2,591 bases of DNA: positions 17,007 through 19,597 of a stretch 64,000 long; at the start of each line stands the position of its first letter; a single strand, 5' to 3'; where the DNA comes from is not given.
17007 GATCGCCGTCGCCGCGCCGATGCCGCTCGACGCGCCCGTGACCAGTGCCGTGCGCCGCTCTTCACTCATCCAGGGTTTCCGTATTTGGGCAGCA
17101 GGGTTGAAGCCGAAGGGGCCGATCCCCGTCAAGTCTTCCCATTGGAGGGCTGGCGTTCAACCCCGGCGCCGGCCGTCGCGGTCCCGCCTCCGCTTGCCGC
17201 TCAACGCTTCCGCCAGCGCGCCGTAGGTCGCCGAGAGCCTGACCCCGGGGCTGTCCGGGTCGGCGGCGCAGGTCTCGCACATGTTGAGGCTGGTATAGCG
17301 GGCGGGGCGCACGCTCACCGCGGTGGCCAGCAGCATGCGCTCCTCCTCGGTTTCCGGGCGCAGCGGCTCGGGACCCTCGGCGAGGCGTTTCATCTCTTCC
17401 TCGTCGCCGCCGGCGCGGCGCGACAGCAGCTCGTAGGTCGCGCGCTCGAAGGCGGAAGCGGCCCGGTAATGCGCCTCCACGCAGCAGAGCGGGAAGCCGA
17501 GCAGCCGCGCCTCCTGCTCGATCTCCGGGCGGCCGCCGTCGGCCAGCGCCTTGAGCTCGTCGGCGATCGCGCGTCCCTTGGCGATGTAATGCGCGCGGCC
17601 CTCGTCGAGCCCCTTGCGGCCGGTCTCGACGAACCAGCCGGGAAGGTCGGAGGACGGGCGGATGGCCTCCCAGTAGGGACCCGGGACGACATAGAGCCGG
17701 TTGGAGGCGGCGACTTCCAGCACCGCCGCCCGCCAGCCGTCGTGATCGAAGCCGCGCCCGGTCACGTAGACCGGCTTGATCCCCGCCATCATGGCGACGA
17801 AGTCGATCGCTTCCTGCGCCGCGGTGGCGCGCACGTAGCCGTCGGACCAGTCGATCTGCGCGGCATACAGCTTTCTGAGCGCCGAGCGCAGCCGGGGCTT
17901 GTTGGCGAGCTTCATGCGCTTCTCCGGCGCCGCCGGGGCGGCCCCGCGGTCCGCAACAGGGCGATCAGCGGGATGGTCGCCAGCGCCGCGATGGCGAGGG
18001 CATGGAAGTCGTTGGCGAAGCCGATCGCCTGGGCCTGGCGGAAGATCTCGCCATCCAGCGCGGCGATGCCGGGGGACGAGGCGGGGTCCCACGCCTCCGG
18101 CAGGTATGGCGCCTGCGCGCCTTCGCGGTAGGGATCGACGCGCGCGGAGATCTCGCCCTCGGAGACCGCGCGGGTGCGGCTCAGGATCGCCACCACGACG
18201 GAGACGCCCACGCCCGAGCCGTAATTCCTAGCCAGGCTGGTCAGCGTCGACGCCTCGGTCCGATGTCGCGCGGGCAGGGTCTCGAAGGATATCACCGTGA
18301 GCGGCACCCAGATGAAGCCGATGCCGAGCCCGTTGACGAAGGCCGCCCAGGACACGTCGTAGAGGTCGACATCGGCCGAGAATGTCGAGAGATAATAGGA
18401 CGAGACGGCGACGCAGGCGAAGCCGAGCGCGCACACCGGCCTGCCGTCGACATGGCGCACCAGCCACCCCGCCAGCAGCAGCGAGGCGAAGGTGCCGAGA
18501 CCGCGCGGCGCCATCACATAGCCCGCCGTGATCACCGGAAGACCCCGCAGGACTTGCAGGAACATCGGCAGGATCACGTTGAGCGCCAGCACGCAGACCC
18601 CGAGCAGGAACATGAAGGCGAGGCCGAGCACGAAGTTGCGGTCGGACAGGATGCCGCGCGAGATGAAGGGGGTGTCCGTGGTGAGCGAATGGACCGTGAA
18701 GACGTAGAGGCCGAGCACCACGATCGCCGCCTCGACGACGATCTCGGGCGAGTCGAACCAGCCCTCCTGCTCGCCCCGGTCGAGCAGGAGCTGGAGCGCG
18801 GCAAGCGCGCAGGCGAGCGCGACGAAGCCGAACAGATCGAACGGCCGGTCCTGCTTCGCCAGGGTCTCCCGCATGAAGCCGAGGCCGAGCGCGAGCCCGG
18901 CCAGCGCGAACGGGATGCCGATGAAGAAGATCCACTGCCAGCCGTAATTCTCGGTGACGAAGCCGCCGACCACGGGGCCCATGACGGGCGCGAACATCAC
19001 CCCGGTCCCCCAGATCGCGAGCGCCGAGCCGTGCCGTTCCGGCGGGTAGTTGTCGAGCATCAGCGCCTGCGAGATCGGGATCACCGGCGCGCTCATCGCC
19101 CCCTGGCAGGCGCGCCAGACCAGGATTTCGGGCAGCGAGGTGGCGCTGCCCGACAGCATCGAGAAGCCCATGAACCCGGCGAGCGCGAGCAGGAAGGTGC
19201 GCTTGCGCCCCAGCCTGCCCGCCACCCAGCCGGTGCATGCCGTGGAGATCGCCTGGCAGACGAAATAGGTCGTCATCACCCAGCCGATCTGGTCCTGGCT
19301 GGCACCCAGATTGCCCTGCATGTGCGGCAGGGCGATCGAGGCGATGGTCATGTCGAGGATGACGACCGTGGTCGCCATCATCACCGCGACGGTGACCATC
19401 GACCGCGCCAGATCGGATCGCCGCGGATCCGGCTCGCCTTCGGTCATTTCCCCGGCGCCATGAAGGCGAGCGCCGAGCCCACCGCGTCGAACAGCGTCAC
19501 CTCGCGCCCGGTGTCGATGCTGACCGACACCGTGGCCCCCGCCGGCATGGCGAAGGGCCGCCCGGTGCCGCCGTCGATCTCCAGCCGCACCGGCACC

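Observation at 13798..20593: Six-gene operon joining an EmrAB-type efflux pump to an orphan salicylate/DHB-type adenylase, an SDR, an ACMSD-family enzyme and an unknown protein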

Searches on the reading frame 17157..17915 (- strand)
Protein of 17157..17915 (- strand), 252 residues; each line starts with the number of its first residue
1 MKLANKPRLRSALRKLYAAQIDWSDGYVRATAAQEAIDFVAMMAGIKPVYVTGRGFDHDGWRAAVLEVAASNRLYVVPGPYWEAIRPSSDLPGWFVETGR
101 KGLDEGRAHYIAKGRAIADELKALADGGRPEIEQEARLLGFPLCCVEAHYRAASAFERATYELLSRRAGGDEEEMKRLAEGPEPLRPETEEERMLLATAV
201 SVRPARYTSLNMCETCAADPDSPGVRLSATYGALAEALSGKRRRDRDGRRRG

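Call 4: search_protein_families(library=pfam, proteins=[window:17157-17915:-])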
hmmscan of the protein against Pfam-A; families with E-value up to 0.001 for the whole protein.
window:17157-17915:- (252 aa): 0 families

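Call 5: search_protein_families(library=ncbifam, proteins=[window:17157-17915:-])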
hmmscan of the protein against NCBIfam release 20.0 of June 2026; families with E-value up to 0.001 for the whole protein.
window:17157-17915:- (252 aa): 0 families

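Call 8: search_solved_structures(query=window:17157-17915:-, max_evalue=10)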
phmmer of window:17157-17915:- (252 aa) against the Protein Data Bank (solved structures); distinct sequences matched with E-value up to 10: 7.
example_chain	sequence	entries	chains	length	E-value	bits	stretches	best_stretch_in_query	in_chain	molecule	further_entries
8i25_A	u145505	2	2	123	0.27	13.7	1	168-220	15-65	Programmed cell death 5 protein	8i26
9p51_A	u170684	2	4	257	1.3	11.5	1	78-144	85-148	DNA mismatch repair protein Mlh1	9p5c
9wox_A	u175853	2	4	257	1.3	11.5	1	78-144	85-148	DNA mismatch repair protein Mlh1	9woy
9r9m_A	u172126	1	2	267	1.4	11.4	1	78-144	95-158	DNA mismatch repair protein Mlh1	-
9p4b_A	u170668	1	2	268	1.4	11.4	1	78-144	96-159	DNA mismatch repair protein Mlh1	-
3rbn_A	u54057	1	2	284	1.5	11.2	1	78-144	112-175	DNA mismatch repair protein Mlh1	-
8e0l_A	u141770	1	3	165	1.7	11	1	100-206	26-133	BGL06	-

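Call 10: find_homologous_proteins(query=window:17157-17915:-)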
Query window:17157-17915:- (252 aa): 61 proteins with E <= 0.001 among 6030 candidates.
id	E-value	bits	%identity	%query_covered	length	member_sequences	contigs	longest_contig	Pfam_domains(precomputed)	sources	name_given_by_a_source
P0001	9.5e-151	518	93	95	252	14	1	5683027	-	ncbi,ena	-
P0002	2.9e-139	480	85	94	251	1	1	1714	-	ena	-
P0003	4.7e-138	476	84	96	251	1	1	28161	-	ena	-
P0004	1.9e-137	474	82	96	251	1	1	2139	-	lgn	-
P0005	5.9e-135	466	83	95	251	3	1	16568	-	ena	-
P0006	2.7e-127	441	81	95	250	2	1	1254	-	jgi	jgi:hypothetical protein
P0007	4.9e-127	440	79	96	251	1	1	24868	-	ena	-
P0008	1.9e-125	435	78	95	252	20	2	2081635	-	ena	-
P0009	1.0e-123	429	79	95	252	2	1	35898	-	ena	-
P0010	1.7e-123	429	76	95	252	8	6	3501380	-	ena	-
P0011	1.9e-123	429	76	96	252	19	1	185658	-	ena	-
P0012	1.1e-121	423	77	95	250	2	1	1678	-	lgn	-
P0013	4.7e-121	421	76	96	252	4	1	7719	-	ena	-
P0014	5.3e-121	421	76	95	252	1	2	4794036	-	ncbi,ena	-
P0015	5.5e-121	421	76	96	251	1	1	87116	-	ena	-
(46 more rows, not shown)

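Call 13: find_related_loci(query=A1, collection=genome_contigs, flank=10000)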
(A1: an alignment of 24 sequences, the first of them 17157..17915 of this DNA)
Query A1 (252 aa) in genome_contigs; peptide patterns used: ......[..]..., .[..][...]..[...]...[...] (x = any residue, [..] = any of these).
197 stretches matched a pattern; 33 encode a relative of the query (tblastn E <= 1e-3); 33 distinct loci.
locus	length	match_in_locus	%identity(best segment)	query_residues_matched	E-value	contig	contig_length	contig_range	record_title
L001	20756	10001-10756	96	1-252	5e-157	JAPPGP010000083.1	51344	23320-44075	MAG: Defluviicoccus sp. isolate RHO1_bin_59 NODE_1421_length_51344_cov_33.713759, whole genome shotgun sequence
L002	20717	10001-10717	93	1-239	8e-147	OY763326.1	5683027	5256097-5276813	MAG: Alphaproteobacteria bacterium isolate a2cc6ff1-66e2-439d-8a67-f3e3a687b116 genome assembly, chromosome: 1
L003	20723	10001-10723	77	1-241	3e-124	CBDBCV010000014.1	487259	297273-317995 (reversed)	MAG: Alphaproteobacteria bacterium isolate 0a395d48-fa07-49d0-ad8e-9481763700a5 genome assembly, contig: contig_14, whol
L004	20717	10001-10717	78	1-239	5e-124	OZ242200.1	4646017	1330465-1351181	MAG: Alphaproteobacteria bacterium isolate c7213ef7-7b21-4b7f-b524-caa2f272e1da genome assembly, chromosome: 1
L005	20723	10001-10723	75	1-241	1e-121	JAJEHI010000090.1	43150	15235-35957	MAG: Defluviicoccus sp. isolate p16x60bins.37 k141_241526, whole genome shotgun sequence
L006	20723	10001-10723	76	1-241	2e-121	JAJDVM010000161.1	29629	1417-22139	MAG: Defluviicoccus sp. isolate jk18x22bins.41 k141_113209, whole genome shotgun sequence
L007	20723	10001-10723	77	1-241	2e-119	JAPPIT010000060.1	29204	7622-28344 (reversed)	MAG: Defluviicoccus sp. isolate RHO2_bin_2 NODE_2262_length_29204_cov_55.030224, whole genome shotgun sequence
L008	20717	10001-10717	76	1-239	4e-119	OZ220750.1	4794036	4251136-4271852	MAG: Alphaproteobacteria bacterium isolate e85b98a5-d515-444b-a553-27111d8e7dd0 genome assembly, chromosome: 1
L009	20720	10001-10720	75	1-240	1e-118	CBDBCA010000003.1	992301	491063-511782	MAG: Alphaproteobacteria bacterium isolate 48c0c1bc-ee5b-4fda-b559-4fcb29a961b4 genome assembly, contig: contig_3, whole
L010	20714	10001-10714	74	3-240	1e-117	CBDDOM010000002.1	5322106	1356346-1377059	MAG: Alphaproteobacteria bacterium isolate 78d396fd-9330-4943-9dc2-f94f35060de0 genome assembly, contig: contig_2, whole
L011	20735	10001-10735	66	1-244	3e-104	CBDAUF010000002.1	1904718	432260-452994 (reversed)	MAG: Alphaproteobacteria bacterium isolate da7f95fe-6377-4274-8bb6-9737539f4857 genome assembly, contig: contig_2, whole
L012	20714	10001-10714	58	1-238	2e-81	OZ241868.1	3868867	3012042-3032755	MAG: Alphaproteobacteria bacterium isolate b4ae9bc1-5738-42e5-b173-7ca6ead8d003 genome assembly, chromosome: 1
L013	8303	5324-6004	58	1-227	3e-75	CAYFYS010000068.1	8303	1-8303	MAG TPA_asm: uncultured Rhodospirillaceae bacterium isolate ERP110561_co1_78 genome assembly, contig: NODE_5438_length_8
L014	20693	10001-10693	54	1-231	4e-72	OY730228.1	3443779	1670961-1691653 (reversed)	MAG: Alphaproteobacteria bacterium isolate 64c7ca25-a9be-4dae-95e9-b727d493ec1e genome assembly, chromosome: 1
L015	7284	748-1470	45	2-238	1e-61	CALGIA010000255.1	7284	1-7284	MAG TPA_asm: uncultured Rhodospirillaceae bacterium isolate ERR2206756_bin.142_CONCOCT_v1.1_MAG genome assembly, contig:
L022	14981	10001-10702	40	2-235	1e-50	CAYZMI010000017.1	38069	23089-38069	MAG TPA_asm: uncultured Rhodospirillaceae bacterium isolate SRP092796_co3_657 genome assembly, contig: NODE_1417_length_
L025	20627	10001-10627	45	33-235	4e-45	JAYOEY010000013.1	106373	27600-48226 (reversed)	MAG: Rhodospirillales bacterium isolate 139552_S154_concoct_bins.tsv.156 NODE_137_length_106373_cov_31.003057, whole gen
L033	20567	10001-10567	33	34-235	8e-20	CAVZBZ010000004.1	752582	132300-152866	MAG: uncultured Alphaproteobacteria bacterium isolate MFD00991.bin.1.150 genome assembly, contig: contig_28369, whole ge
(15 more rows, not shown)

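Call 21: predict_structure(alignment_id=A1)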
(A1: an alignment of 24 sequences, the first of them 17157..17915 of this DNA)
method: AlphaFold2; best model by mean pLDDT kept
length: 252 residues; sequences in the alignment: 24
mean_pLDDT: 89.4   pTM: 0.85
mean pLDDT of the five models: 89.4, 89.1, 89.1, 88.3, 87.6
residues with pLDDT >= 90: 166; 70-90: 74; 50-70: 1; < 50: 11
segments of 3 or more residues with pLDDT < 50: 242-252
pLDDT, mean of each block of 10 residues (from residue 1): 89 97 93 95 96 89 97 97 83 87 87 97 92 95 95 90 91 91 84 84 89 95 96 91 45 40
secondary structure, 60 per line:
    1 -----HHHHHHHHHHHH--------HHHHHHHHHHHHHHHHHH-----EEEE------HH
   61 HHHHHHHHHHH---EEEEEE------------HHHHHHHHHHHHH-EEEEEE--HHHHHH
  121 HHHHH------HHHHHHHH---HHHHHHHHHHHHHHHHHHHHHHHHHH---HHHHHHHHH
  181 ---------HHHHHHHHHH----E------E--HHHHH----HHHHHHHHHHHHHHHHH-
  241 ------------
elements in order: H6-17 H26-43 E49-52 H59-71 E75-80 H93-105 E107-112 H115-125 H132-139 H143-168 H172-180 H190-199 H214-218 H223-239

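Call 24: search_protein_families(library=pfam, proteins=[L004:3658-4482:-, L022:10738-11481:-, L022:1378-1884:-, L022:1881-3389:-, L022:3544-4545:-, L022:1-1260:+, L004:2361-3533:-, L004:639-2033:-])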
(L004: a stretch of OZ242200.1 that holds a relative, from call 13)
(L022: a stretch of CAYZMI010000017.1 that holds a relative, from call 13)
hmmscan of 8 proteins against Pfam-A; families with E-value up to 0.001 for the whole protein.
L004:3658-4482:- (274 aa): 3 families
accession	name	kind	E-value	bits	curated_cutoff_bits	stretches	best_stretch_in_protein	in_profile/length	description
PF00561.26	Abhydrolase_1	-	7.8e-21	75.3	25.8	1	31-259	1-245/245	alpha/beta hydrolase fold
PF12697.13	Abhydrolase_6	-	1.3e-17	65.6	26.3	1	33-264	1-216/217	Alpha/beta hydrolase family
PF12146.15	Hydrolase_4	-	2.6e-10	40.4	27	1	32-248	6-226/239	Serine aminopeptidase, S33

L022:10738-11481:- (247 aa): 8 families
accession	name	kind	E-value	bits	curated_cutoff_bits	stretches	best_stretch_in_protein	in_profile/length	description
PF08241.18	Methyltransf_11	-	4.4e-20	72.6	21.2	1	25-121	1-95/95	Methyltransferase domain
PF13649.12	Methyltransf_25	-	3.7e-18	66.4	27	1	25-117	2-97/97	Methyltransferase domain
PF01209.24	Ubie_methyltran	-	1.2e-14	54.6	20.1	1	8-120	35-150/233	ubiE/COQ5 methyltransferase family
PF13847.12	Methyltransf_31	-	4.2e-14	52.9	27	1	20-126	3-114/145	Methyltransferase domain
PF13489.12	Methyltransf_23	-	2.9e-13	50.3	27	1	8-175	9-163/164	Methyltransferase domain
PF08242.18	Methyltransf_12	-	4.1e-12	47.1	30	1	25-118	1-97/98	Methyltransferase domain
PF01728.25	FtsJ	-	4.7e-05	23.8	24.1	1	20-92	21-89/181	FtsJ-like methyltransferase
PF05175.20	MTS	-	0.00051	20.2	23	1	9-91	20-103/170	Methyltransferase small domain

L022:1378-1884:- (168 aa): 1 family
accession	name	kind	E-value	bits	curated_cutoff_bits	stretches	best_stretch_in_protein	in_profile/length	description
PF07331.16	TctB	-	1.2e-10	42.1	29.1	1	15-157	4-135/137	Tripartite tricarboxylate transporter TctB family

L022:1881-3389:- (502 aa): 1 family
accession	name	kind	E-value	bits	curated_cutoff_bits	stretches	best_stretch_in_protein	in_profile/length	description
PF01970.21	TctA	-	1.8e-128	429.3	28.9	1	18-437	1-421/423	Tripartite tricarboxylate transporter TctA family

L022:3544-4545:- (333 aa): 2 families
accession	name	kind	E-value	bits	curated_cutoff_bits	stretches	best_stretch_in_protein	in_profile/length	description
PF03401.19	TctC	-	4.2e-09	36.8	27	1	47-314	1-261/274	Tripartite tricarboxylate transporter family receptor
PF12974.12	Phosphonate-bd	-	2.8e-05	24.1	27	1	126-227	85-182/242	ABC transporter, phosphonate, periplasmic substrate-binding protein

L022:1-1260:+ (419 aa): 2 families
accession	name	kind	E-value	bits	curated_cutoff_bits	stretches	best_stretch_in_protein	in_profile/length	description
PF00890.30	FAD_binding_2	-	1.8e-30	106.9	20.4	1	55-397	129-412/414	FAD binding domain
PF03486.20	HI0933_like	-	0.00058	19.8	50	0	63-410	110-243/244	HI0933-like protein Rossmann domain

L004:2361-3533:- (390 aa): 3 families
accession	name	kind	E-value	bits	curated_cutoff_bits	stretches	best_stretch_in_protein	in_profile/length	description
PF01262.27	AlaDh_PNT_C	-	2.3e-67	227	23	1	149-377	1-213/214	Alanine dehydrogenase/PNT, C-terminal domain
PF05222.21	AlaDh_PNT_N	-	2e-41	141.9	30.4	1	5-145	2-136/136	Alanine dehydrogenase/PNT, N-terminal domain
PF02826.25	2-Hacid_dh_C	-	5.5e-05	23.1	25.1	0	175-226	38-89/178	D-isomer specific 2-hydroxyacid dehydrogenase, NAD binding domain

L004:639-2033:- (464 aa): 1 family
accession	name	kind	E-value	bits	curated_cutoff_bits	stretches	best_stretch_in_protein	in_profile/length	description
PF02233.22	PNTB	-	3.6e-193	643.1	31.7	1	10-462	3-455/456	NAD(P) transhydrogenase beta subunit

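Call 25: fold_search(model_id=the predicted structure, library=pdb)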
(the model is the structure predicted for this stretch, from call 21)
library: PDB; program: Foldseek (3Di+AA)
matches with E <= 10: 101; with E <= 0.001: 0
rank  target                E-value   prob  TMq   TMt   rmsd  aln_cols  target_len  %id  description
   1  3l9f_A                1.3e+00  0.04  0.13  0.17  20.2       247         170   11  The Crystal Structure of smu.1604c from Streptococcus mutans UA159 (released 2011-01-05)
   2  3bhk_A                1.4e+00  0.11  0.16  0.12  14.9       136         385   12  Crystal structure of R49K mutant of monomeric sarcosine oxidase crystallized in phosphate as precipitant (released 2008-02-26)
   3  7xgf_A                1.5e+00  0.05  0.13  0.17  18.4       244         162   12  Crystal structure of BCL-xL in complex with computationally designed inhibitor protein (released 2022-07-20)
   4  3qss_A                1.6e+00  0.09  0.15  0.10  16.3       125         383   12  Crystal structure for the MSOX.chloride.MTA ternary complex (released 2011-06-01)
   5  9u3c_B                1.7e+00  0.08  0.14  0.10  15.0       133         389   13  Monomeric sarcosine oxidase from Bacillus sp. (SoxB) complexed with L-Proline (released 2025-09-24)
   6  9u3f_B                1.8e+00  0.08  0.15  0.11  15.0       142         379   13  Monomeric sarcosine oxidase from Bacillus sp. (SoxB) Y254G mutant (released 2025-09-24)
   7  7ugw_A                1.8e+00  0.02  0.13  0.08  28.3       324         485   15  M. tuberculosis DNA gyrase cleavage core bound to DNA and evybactin (released 2022-08-17)
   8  1el5_A                1.9e+00  0.09  0.16  0.12  14.9       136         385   12  COMPLEX OF MONOMERIC SARCOSINE OXIDASE WITH THE INHIBITOR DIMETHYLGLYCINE (released 2000-12-06)
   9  9u3d_B                1.9e+00  0.08  0.15  0.11  14.8       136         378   12  Monomeric sarcosine oxidase from Bacillus sp. (SoxB) complexed with D-Proline (released 2025-09-24)
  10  9u3e_A                1.9e+00  0.08  0.15  0.11  14.7       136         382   12  Monomeric sarcosine oxidase from Bacillus sp. (SoxB) Y254A mutant (released 2025-09-24)
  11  3m0o_A                1.9e+00  0.08  0.15  0.10  16.4       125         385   12  Crystal Structure of the Lys265Met mutant of monomeric sarcosine oxidase (released 2010-04-21)
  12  3m12_B                1.9e+00  0.08  0.15  0.11  14.8       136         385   12  Crystal Structure of the Lys265Arg phosphate-crytsallized mutant of monomeric sarcosine oxidase (released 2010-04-21)
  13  9u3f_A                2.0e+00  0.08  0.15  0.10  16.4       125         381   12  Monomeric sarcosine oxidase from Bacillus sp. (SoxB) Y254G mutant (released 2025-09-24)
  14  5wyj_P1               2.0e+00  0.05  0.14  0.18  14.2       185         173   13  Cryo-EM structure of the 90S small subunit pre-ribosome (Dhr1-depleted, Enp1-TAP, state 1) (released 2017-03-29)
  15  9u3b_A                2.1e+00  0.08  0.15  0.10  16.4       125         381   12  Monomeric sarcosine oxidase from Bacillus sp. (SoxB) complexed with L-Thioproline (released 2025-09-24)
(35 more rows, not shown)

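Call 67: search_protein_families(library=pfam, alignment_id=A1, max_evalue=5)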
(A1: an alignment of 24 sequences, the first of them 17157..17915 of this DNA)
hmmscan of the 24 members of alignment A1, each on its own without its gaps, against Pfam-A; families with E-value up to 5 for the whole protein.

A. member 1, window:17157-17915:- (252 aa): 0 families

B. families by the number of members that match (of 24 scanned): 4 families
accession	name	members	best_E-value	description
PF04467.17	DUF483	10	0.0043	Protein of unknown function (DUF483)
PF17940.6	TetR_C_31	2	0.051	Tetracyclin repressor-like, C-terminal domain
PF17784.7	Sulfotransfer_4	1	0.058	Sulfotransferase domain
PF18888.5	DUF5650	1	0.26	Repeat of unknown function (DUF5650)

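Call 76: search_protein_representatives(alignment_id=A1)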
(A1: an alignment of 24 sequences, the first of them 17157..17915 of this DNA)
Query: 24 sequences, 252 profile positions. Proteins with E-value up to 0.001 (for the whole library): 292; up to 1e-10: 185; up to 1e-30: 92. The best 150 are listed.
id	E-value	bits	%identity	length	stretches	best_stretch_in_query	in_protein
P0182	2.6e-89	315.3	-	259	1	1-247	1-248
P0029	1.5e-86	306.2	-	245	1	2-242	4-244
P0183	7.4e-86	304.0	-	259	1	1-247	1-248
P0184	1.6e-84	299.6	-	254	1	5-250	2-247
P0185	3.3e-84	298.6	-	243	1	1-246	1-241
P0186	5.6e-83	294.6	-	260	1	4-247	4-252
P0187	6.3e-80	284.6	-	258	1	3-244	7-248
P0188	5.5e-78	278.2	-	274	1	4-246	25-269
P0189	8.9e-78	277.5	-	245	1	1-247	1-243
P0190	6.1e-76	271.5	-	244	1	5-244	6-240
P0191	1.0e-75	270.8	-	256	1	1-247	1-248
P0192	1.5e-73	263.7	-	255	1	28-236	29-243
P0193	2.2e-73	263.1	-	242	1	17-247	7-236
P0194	1.8e-72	260.1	-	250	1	6-244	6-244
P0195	2.1e-72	259.9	-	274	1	5-247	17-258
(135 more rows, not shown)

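Call 80: search_protein_families(library=pfam, proteins=[L033:9045-9749:-, L033:8351-9052:-, L033:6887-8347:-, L033:4753-6027:+, L033:2846-4576:-, L033:11102-13177:-, L025:11686-12366:+])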
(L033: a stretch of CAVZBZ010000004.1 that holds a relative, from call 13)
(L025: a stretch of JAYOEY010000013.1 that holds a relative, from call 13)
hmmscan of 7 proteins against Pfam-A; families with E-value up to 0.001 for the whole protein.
L033:9045-9749:- (234 aa): 3 families
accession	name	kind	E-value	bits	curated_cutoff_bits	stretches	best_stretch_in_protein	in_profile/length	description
PF01738.24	DLH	-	5.6e-35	121.3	21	1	17-225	1-212/217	Dienelactone hydrolase family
PF12146.15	Hydrolase_4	-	0.00014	21.7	27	0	146-204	179-236/239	Serine aminopeptidase, S33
PF00561.26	Abhydrolase_1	-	0.0007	19.8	25.8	0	32-147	3-102/245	alpha/beta hydrolase fold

L033:8351-9052:- (233 aa): 4 families
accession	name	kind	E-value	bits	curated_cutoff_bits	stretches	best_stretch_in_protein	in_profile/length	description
PF07883.17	Cupin_2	-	3.1e-15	56.1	27.2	1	158-220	8-68/70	Cupin domain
PF02311.25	AraC_binding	-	0.00012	22.3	21.1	1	162-226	16-79/135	AraC-like ligand binding domain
PF12973.13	Cupin_7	-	0.00035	20.8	27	0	147-207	31-86/105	ChrR Cupin-like domain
PF00190.28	Cupin_1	-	0.00083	19.4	22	0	150-211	34-102/151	Cupin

L033:6887-8347:- (486 aa): 2 families
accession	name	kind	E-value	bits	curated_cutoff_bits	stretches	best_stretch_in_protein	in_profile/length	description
PF11794.13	HpaB_N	-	1.4e-61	208.9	35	1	5-236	2-236/270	4-hydroxyphenylacetate 3-hydroxylase N terminal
PF03241.18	HpaB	-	6e-07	29.2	25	1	276-337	1-62/202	4-hydroxyphenylacetate 3-hydroxylase C terminal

L033:4753-6027:+ (424 aa): 0 families

L033:2846-4576:- (576 aa): 3 families
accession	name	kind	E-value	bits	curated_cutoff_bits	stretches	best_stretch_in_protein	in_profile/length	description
PF00724.26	Oxidored_FMN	-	2.3e-78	264.3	27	1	4-338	2-338/342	NADH:flavin oxidoreductase / NADH oxidase family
PF13450.12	NAD_binding_8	-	8.7e-06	26.4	21.9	1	387-420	1-35/68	NAD(P)-binding Rossmann-like domain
PF03486.20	HI0933_like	-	0.00097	19.1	50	0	384-425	2-44/244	HI0933-like protein Rossmann domain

L033:11102-13177:- (691 aa): 0 families

L025:11686-12366:+ (226 aa): 0 families

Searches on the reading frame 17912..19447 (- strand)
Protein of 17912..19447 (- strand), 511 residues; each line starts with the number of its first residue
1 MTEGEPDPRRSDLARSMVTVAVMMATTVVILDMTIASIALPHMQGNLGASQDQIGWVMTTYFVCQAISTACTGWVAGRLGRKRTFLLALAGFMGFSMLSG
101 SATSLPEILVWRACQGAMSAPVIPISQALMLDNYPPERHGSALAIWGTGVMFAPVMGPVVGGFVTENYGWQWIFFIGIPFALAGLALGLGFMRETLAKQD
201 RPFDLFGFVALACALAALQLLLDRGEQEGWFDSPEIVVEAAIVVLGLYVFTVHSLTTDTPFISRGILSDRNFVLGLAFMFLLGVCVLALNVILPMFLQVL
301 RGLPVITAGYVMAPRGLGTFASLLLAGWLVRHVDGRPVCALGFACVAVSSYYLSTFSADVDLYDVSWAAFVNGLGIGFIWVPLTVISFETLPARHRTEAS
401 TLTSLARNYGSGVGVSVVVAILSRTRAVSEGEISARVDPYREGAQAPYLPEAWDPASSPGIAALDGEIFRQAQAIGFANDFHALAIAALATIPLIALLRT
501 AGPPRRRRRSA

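Call 4: search_protein_families(library=pfam, proteins=[window:17912-19447:-])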
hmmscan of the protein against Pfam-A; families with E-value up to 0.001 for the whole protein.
window:17912-19447:- (511 aa): 2 families
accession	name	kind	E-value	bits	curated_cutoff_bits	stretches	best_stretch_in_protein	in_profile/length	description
PF07690.21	MFS_1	-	2.9e-54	184.7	33.4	1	23-414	2-346/347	Major Facilitator Superfamily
PF00083.30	Sugar_tr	-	1.4e-05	24.6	22.3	1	42-195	36-194/452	Sugar (and other) transporter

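Call 5: search_protein_families(library=ncbifam, proteins=[window:17912-19447:-])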
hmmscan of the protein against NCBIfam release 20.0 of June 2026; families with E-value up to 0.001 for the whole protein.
window:17912-19447:- (511 aa): 56 families (the best 25 are shown)
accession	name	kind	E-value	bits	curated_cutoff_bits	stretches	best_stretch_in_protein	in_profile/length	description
TIGR00711.1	efflux_EmrB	subfamily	2.9e-104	349.5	230.2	1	18-495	3-482/485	DHA2 family efflux MFS transporter permease subunit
NF000391.1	EmrB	exception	6e-90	302.3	925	1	16-449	10-445/501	multidrug efflux MFS transporter permease subunit EmrB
NF007799.0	PRK10504.1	subfamily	3e-35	122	426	1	28-422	21-413/471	multidrug transporter subunit MdtD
NF000025.1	MFS_efflux_tcmA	exception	5.4e-35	121.1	999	1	20-424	29-434/538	tetracenomycin C efflux MFS transporter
NF000060.1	MFS_efflux_LmrB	exception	3.4e-31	108.6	800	1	18-424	18-425/479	lincomycin efflux MFS transporter Lmr(B)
NF000095.1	tet_MFS_OtrB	exception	1.7e-30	106.1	999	1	21-422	30-437/563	oxytetracycline resistance efflux MFS transporter OtrB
NF040895.2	MFS_effux_SdrM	equivalog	2.2e-27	96.3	550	1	16-427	5-409/441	multidrug efflux MFS transporter SdrM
NF011571.1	PRK14995.1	subfamily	1.2e-26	93.6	701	1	17-427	6-416/493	SmvA family efflux MFS transporter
NF000009.1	tet_MFS_Tcr3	exception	1e-24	87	1000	1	21-495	35-506/512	tetracycline efflux MFS transporter Tcr3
TIGR00893.1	2A0114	subfamily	5.5e-21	74.9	395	1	25-184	2-162/399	D-galactonate transporter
NF000031.1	MFS_efflux_LmrA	exception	2e-20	73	850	1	18-421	32-436/484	lincomycin efflux MFS transporter Lmr(A)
NF033896.2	MFS_LfrA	equivalog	2.3e-20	72.7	825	1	14-442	16-443/504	efflux MFS transporter LfrA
NF040856.1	FexB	exception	4.8e-20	71.8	950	1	16-428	17-426/469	chloramphenicol/florfenicol efflux MFS transporter FexB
TIGR00895.1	2A0115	subfamily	5.9e-20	71.5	418.55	1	16-183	13-185/398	aromatic acid/H+ symport family MFS transporter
NF000089.1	qac_MFS_AB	exception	7.2e-20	71.2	900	1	19-423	21-426/514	QacA/B family quaternary ammonium compound efflux MFS transporter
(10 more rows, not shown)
